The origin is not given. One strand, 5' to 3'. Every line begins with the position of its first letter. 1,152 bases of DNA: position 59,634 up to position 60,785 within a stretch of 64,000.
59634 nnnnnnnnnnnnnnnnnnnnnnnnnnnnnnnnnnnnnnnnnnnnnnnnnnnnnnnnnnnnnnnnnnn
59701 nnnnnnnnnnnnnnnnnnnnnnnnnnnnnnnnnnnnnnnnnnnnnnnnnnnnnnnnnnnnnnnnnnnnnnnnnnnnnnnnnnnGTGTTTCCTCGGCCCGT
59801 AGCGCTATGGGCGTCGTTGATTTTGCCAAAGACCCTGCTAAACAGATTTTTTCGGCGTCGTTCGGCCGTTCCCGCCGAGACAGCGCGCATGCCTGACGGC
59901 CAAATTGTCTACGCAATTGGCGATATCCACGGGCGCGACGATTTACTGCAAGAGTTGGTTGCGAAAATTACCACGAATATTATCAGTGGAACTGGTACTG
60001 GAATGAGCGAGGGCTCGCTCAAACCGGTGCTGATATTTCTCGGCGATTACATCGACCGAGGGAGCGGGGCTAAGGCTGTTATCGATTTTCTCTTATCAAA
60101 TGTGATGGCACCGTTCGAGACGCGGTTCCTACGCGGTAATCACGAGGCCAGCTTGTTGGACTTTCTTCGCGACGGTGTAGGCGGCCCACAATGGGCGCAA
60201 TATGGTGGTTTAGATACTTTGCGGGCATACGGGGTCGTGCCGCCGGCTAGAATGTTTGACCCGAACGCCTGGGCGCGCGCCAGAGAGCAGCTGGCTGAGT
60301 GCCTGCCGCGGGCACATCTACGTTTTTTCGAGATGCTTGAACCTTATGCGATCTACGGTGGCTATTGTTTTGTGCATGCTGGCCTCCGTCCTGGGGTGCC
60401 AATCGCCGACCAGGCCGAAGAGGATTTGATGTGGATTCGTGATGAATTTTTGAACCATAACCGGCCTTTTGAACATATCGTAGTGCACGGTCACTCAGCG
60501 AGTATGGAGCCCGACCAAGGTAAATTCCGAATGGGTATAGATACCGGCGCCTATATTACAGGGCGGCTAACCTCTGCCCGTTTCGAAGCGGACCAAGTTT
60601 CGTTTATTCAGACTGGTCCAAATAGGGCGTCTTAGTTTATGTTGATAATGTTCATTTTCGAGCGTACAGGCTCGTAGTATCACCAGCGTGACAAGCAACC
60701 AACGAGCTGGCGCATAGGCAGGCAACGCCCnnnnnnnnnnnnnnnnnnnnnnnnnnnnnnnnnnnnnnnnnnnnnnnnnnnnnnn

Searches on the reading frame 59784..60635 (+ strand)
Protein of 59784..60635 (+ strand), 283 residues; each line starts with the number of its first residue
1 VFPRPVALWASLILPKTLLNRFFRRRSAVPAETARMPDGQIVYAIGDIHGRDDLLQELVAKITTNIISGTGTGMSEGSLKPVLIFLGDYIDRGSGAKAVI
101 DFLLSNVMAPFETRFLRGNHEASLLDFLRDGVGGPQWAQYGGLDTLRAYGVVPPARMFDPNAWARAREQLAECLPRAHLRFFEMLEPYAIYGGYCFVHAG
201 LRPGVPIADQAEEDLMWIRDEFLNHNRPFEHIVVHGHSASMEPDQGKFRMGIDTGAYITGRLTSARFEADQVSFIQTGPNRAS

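Call 61: search_protein_families(library=pfam, proteins=[window:59784-60635:+], max_evalue=0.001)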
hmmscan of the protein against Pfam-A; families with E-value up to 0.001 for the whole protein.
window:59784-60635:+ (283 aa): 1 family
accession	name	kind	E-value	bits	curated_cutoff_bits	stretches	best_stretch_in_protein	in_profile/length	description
PF00149.33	Metallophos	-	5.1e-12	47.1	21.5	1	42-239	3-157/191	Calcineurin-like phosphoesterase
